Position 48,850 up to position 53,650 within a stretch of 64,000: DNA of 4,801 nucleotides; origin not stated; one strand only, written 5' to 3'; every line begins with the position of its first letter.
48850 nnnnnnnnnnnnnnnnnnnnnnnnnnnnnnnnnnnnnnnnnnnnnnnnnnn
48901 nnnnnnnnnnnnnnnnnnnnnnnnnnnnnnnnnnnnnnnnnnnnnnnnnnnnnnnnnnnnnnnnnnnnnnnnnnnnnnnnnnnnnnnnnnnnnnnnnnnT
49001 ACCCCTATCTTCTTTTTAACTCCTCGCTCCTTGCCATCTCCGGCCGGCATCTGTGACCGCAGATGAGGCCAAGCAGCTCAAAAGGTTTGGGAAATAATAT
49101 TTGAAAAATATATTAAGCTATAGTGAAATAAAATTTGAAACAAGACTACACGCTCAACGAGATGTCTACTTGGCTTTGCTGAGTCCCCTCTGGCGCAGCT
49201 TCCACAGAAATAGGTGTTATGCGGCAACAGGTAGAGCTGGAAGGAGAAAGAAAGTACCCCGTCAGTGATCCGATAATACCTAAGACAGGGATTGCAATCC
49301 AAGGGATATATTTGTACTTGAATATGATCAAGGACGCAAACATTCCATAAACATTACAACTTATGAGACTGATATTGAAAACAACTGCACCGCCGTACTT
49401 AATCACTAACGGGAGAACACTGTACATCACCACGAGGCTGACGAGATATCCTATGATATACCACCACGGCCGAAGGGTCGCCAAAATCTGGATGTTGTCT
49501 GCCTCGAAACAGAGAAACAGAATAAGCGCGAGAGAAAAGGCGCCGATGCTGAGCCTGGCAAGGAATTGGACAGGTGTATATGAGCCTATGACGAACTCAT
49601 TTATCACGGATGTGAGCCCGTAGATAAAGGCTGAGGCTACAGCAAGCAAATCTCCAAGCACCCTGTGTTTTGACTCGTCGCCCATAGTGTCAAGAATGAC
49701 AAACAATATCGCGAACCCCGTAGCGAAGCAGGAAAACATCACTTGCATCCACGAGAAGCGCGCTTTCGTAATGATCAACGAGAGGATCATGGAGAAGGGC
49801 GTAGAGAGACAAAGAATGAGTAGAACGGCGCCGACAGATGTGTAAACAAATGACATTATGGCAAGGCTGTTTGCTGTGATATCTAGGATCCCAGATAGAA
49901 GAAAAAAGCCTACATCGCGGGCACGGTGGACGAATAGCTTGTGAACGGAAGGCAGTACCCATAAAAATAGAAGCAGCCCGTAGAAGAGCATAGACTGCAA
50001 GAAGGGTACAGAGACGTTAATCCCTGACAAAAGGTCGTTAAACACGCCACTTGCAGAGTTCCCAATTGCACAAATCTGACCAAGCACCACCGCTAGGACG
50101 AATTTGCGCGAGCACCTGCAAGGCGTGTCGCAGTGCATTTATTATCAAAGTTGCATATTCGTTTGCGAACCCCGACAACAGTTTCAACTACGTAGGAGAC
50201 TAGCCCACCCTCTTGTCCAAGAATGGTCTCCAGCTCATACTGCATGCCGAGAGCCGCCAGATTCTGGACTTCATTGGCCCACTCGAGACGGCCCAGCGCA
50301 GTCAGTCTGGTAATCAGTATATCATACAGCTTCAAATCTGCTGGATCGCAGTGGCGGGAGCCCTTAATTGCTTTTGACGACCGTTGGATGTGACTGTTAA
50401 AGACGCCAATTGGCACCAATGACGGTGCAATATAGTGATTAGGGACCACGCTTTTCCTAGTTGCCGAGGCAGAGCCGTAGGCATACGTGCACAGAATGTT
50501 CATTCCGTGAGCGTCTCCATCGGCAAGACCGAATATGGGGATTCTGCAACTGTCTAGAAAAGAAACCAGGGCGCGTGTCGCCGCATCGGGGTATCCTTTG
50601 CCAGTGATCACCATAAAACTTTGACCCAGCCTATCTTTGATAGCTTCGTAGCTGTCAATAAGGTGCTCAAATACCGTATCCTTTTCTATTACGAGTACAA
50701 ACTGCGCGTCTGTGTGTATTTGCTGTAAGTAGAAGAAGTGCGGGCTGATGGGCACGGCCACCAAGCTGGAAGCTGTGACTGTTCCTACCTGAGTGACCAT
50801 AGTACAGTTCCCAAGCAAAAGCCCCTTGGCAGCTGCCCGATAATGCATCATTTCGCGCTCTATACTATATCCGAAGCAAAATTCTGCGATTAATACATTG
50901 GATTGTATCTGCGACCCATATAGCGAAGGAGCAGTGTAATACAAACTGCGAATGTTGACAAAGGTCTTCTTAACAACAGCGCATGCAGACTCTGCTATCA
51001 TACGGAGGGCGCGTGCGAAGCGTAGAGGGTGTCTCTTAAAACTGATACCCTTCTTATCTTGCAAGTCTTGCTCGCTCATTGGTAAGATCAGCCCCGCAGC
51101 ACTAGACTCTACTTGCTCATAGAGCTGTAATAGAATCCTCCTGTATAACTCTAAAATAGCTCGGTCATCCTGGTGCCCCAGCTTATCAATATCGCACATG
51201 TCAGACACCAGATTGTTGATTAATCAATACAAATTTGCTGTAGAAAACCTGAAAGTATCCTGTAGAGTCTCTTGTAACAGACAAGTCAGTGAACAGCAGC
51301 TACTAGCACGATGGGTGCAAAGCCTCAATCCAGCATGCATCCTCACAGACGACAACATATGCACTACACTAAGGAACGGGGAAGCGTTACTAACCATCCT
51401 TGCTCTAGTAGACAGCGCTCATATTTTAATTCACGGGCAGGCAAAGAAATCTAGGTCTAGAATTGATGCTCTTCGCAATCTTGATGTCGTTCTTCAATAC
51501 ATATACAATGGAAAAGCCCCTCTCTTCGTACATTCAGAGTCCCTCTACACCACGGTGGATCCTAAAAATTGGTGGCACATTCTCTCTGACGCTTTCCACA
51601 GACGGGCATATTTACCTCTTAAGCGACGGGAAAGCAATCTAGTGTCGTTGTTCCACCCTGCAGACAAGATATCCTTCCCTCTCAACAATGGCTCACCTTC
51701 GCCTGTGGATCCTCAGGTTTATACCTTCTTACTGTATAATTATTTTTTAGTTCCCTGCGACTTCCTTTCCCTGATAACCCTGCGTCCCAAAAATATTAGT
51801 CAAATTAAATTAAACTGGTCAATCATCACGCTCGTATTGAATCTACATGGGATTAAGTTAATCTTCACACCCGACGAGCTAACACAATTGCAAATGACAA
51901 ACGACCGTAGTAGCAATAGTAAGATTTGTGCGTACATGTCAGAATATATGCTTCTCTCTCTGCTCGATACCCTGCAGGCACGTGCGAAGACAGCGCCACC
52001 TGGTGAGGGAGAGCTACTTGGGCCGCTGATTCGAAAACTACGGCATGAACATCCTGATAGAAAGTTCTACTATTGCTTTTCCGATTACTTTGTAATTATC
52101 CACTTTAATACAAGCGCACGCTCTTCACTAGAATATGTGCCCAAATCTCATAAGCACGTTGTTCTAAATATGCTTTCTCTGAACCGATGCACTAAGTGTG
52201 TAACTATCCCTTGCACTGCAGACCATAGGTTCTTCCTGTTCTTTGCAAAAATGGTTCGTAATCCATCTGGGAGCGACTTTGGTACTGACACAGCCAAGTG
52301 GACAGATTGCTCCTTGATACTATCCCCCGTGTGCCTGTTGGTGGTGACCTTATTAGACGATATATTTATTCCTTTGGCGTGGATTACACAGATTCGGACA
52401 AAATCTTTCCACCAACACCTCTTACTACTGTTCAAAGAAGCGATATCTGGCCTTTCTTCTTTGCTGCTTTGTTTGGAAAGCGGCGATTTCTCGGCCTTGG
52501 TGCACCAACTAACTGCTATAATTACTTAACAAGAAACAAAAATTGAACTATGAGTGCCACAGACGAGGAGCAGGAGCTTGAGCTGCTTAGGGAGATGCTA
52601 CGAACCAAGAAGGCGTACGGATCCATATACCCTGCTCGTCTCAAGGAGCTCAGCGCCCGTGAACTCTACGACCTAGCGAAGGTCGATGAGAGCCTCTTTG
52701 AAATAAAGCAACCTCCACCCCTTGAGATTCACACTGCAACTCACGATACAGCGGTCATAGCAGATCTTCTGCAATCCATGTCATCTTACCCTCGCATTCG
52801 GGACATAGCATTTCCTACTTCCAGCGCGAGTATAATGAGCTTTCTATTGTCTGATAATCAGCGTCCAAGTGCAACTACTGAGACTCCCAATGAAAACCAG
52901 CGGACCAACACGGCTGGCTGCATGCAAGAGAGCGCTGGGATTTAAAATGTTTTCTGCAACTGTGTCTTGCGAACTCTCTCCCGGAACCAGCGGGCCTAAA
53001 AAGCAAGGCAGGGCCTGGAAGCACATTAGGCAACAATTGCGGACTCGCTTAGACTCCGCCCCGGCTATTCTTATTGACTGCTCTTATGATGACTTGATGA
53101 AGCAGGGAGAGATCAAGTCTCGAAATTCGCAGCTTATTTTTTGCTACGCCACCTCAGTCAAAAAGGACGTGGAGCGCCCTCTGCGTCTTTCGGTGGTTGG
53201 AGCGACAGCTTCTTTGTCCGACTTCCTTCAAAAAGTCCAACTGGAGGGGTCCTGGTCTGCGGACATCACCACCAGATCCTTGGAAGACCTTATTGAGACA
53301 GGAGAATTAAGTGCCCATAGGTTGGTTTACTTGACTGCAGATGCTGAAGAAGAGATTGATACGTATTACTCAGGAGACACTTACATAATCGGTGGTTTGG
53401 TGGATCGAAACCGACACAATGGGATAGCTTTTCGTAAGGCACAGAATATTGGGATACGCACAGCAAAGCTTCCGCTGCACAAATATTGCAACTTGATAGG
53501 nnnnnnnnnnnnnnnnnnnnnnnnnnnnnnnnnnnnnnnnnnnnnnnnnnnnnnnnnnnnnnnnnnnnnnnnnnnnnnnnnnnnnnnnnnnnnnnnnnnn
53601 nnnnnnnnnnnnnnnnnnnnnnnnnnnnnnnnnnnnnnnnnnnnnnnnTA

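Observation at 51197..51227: SPO11 and a divergent 443-aa ORF start at a shared ACATGT with ATGs overlapping by 2 nt. A perfect 12-bp palindrome, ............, lies 17-28 nt upstream of SPO11.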

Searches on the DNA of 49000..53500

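Call 74: search_rna_families(source=window, start=49000, end=53500, threshold=evalue, max_evalue=0.1)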
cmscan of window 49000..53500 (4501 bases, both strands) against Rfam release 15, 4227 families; matches with E-value up to 0.1: 0.
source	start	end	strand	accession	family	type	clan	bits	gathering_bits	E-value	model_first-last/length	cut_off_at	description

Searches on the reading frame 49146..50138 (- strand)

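Call 3: search_protein_families(library=pfam, proteins=[window:49146-50138:-], max_evalue=0.01)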
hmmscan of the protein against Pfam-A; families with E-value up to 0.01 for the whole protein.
window:49146-50138:- (330 aa): 3 families
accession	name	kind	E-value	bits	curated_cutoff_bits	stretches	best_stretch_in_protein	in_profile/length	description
PF06027.18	SLC35F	-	2e-28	100.3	21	1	11-278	3-280/299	Solute carrier family 35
PF08627.16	CRT-like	-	2.2e-06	27.3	26.9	1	79-189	71-181/335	CRT-like, chloroquine-resistance transporter-like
PF00892.27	EamA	-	3.6e-06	27.8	28.2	1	18-146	5-133/135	EamA-like transporter family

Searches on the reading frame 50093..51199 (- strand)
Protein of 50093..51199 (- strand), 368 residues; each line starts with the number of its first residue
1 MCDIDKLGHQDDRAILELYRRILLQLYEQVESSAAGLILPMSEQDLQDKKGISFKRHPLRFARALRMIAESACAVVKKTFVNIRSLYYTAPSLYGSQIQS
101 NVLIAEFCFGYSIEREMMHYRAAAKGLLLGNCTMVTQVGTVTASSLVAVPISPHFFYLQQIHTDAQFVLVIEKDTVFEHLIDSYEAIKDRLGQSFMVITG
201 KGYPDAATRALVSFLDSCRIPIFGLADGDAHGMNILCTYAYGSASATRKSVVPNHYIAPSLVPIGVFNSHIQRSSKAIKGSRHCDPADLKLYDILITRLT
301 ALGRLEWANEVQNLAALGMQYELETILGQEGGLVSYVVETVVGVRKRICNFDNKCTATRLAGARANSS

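Call 3: search_protein_families(library=pfam, proteins=[window:50093-51199:-], max_evalue=0.01)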
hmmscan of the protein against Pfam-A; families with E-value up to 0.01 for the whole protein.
window:50093-51199:- (368 aa): 2 families
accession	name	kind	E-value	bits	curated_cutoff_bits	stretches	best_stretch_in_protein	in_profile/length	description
PF21180.3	TOP6A-Spo11_Toprim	-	1.5e-24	87.4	24.1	1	167-327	1-154/170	Topoisomerase 6 subunit A/Spo11, Toprim domain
PF04406.19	TP6A_N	-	1.2e-08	35.1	26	1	60-119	2-61/62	Type IIB DNA topoisomerase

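Call 7: find_homologous_proteins(query=window:50093-51199:-, max_evalue=0.00001)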
Query window:50093-51199:- (368 aa): 10 proteins with E <= 0.00001 among 8000 candidates.
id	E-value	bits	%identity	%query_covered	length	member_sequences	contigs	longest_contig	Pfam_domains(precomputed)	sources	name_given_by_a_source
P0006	5.2e-241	817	99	100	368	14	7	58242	PF21180.4,PF04406.20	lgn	-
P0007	3.7e-217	738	88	100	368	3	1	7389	PF21180.4,PF04406.20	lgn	-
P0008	1.4e-183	628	78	95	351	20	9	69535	PF21180.4,PF04406.20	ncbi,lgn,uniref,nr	ncbi:Type II DNA topoisomerase VI subunit A [Giardia duodenalis]|uniref:DNA topoisomerase (ATP-hydro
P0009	6.9e-182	622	77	96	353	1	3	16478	PF21180.4,PF04406.20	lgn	-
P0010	5.7e-171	586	73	95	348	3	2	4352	PF21180.4,PF04406.20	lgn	-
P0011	3.2e-78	281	46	87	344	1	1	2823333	PF21180.4,PF04406.20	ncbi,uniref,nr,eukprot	ncbi:Spo11 Type II DNA topoisomerase VI subunit A [Giardia muris]|uniref:DNA topoisomerase (ATP-hydr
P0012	3.4e-74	268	45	88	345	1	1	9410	PF21180.4,PF04406.20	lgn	-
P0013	9.7e-63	230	41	83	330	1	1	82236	PF21180.4,PF04406.20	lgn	-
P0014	1.3e-21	95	28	86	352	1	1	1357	PF21180.4,PF04406.20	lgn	-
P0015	1.3e-19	89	27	91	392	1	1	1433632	PF21180.4,PF04406.20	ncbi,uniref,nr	ncbi:DNA topoisomerase IV, alpha subunit [Ophiobolus disseminans]|uniref:DNA topoisomerase (ATP-hydr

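Call 11: find_encoding_contigs(protein=P0008, flank=3000, max_places=2)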
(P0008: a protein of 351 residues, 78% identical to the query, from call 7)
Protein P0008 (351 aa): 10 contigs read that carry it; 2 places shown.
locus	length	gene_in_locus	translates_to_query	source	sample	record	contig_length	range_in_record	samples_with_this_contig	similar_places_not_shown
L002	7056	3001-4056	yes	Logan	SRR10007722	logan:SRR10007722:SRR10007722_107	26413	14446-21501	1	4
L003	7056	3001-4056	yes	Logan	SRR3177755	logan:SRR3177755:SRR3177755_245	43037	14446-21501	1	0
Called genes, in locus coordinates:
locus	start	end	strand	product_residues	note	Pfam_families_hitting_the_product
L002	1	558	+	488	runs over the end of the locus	-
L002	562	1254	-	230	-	PF27710:TRM10_TRM10A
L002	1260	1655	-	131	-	-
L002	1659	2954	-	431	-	-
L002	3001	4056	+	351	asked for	PF04406:TP6A_N, PF21180:TOP6A-Spo11_Toprim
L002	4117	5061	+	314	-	PF00892:EamA (faint), PF06027:SLC35F, PF08627:CRT-like (weak)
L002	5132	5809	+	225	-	PF16835:SF3A2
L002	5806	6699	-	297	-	PF00112:Peptidase_C1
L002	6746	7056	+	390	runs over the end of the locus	PF02146:SIR2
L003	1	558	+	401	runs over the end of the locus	-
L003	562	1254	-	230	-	PF27710:TRM10_TRM10A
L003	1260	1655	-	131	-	-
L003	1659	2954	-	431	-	-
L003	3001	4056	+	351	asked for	PF04406:TP6A_N, PF21180:TOP6A-Spo11_Toprim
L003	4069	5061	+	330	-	PF06027:SLC35F, PF00892:EamA (faint)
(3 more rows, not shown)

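Call 16: find_encoding_contigs(protein=P0011, flank=4000, max_places=1)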
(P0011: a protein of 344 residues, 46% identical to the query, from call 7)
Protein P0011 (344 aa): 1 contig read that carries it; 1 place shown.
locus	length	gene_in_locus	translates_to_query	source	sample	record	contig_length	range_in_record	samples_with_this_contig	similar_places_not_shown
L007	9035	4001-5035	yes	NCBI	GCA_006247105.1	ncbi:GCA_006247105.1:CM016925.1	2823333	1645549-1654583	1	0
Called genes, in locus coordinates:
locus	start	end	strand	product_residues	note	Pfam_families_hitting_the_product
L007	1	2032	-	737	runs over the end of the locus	-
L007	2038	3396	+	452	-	-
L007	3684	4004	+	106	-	-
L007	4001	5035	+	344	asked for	PF04406:TP6A_N, PF21180:TOP6A-Spo11_Toprim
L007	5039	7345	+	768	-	PF00995:Sec1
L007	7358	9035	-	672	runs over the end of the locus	-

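Call 17: find_encoding_contigs(protein=P0013, flank=4000, max_places=1)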
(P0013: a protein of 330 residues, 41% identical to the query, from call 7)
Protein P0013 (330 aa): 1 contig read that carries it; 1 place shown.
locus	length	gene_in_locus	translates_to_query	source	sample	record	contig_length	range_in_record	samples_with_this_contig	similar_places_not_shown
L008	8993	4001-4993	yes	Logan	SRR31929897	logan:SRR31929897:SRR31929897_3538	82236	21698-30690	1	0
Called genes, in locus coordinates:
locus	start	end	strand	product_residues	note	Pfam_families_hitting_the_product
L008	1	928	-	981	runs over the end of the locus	-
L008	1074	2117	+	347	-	-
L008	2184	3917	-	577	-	-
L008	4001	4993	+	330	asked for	PF04406:TP6A_N, PF21180:TOP6A-Spo11_Toprim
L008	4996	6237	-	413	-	PF25463:DUF7899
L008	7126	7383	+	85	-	-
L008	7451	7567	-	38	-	-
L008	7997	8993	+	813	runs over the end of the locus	PF00995:Sec1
